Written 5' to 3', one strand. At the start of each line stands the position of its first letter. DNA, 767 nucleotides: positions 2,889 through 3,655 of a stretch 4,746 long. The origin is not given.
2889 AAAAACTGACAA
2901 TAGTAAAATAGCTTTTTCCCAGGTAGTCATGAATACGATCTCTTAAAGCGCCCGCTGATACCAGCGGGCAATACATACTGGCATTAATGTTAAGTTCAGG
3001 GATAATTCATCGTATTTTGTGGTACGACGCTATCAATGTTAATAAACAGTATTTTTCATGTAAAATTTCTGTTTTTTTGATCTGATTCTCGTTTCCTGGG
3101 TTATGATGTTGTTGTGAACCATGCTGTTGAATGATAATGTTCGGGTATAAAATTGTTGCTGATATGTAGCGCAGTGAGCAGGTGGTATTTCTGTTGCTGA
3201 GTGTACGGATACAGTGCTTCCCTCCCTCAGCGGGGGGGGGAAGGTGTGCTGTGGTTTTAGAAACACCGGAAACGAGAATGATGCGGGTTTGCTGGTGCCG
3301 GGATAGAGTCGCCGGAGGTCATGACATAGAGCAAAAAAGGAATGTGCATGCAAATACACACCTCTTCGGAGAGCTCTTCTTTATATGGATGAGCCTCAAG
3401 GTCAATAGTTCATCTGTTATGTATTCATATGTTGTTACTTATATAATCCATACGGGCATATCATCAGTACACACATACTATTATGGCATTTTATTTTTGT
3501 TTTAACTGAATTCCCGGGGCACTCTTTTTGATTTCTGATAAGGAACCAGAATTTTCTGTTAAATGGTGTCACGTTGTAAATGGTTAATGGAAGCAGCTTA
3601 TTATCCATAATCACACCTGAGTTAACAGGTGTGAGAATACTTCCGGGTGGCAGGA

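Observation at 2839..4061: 1.2 kb AT-rich, ORF-free island with multiple strong hairpins between the methyltransferase and nanS-p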

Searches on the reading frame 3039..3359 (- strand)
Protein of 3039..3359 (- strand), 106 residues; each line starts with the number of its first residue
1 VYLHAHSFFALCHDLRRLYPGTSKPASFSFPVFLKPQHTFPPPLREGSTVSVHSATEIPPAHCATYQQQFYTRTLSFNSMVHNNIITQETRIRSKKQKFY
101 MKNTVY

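Call 11: search_protein_families(library=ncbifam, proteins=[window:3039-3359:-], max_evalue=0.01)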
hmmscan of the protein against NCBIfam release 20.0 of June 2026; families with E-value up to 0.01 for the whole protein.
window:3039-3359:- (106 aa): 0 families

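Call 13: search_protein_families(library=pfam, proteins=[window:3039-3359:-], max_evalue=0.01)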
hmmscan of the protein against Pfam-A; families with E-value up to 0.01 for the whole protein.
window:3039-3359:- (106 aa): 0 families

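Call 70: search_protein_families(library=phrogs, proteins=[window:3039-3359:-], max_evalue=0.01)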
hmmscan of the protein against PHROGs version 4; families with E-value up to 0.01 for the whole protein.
window:3039-3359:- (106 aa): 0 families

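Call 71: search_protein_families(library=padloc, proteins=[window:3039-3359:-], max_evalue=0.01)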
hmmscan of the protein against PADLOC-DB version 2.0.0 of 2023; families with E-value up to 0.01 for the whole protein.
window:3039-3359:- (106 aa): 0 families

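Call 72: search_dna_similar(query=window:3039-3359:-, collection=phages, mode=protein, max_evalue=0.01, max_rows=10)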
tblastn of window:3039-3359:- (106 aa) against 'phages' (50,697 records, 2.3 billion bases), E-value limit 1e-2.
No match.

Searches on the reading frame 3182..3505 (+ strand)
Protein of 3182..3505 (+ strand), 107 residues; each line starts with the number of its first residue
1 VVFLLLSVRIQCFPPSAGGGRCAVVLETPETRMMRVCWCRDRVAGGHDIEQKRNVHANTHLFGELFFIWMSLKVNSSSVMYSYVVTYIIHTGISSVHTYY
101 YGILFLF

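Call 11: search_protein_families(library=ncbifam, proteins=[window:3182-3505:+], max_evalue=0.01)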
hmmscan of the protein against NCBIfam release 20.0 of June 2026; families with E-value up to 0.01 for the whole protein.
window:3182-3505:+ (107 aa): 0 families

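Call 13: search_protein_families(library=pfam, proteins=[window:3182-3505:+], max_evalue=0.01)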
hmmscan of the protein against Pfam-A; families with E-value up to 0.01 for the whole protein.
window:3182-3505:+ (107 aa): 0 families

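Call 70: search_protein_families(library=phrogs, proteins=[window:3182-3505:+], max_evalue=0.01)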
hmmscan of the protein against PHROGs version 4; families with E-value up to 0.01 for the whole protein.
window:3182-3505:+ (107 aa): 0 families

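Call 71: search_protein_families(library=padloc, proteins=[window:3182-3505:+], max_evalue=0.01)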
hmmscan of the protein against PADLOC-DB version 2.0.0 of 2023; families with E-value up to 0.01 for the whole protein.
window:3182-3505:+ (107 aa): 0 families

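Call 73: search_dna_similar(query=window:3182-3505:+, collection=phages, mode=protein, max_evalue=0.01, max_rows=10)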
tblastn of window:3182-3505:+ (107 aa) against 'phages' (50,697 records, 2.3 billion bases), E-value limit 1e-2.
No match.
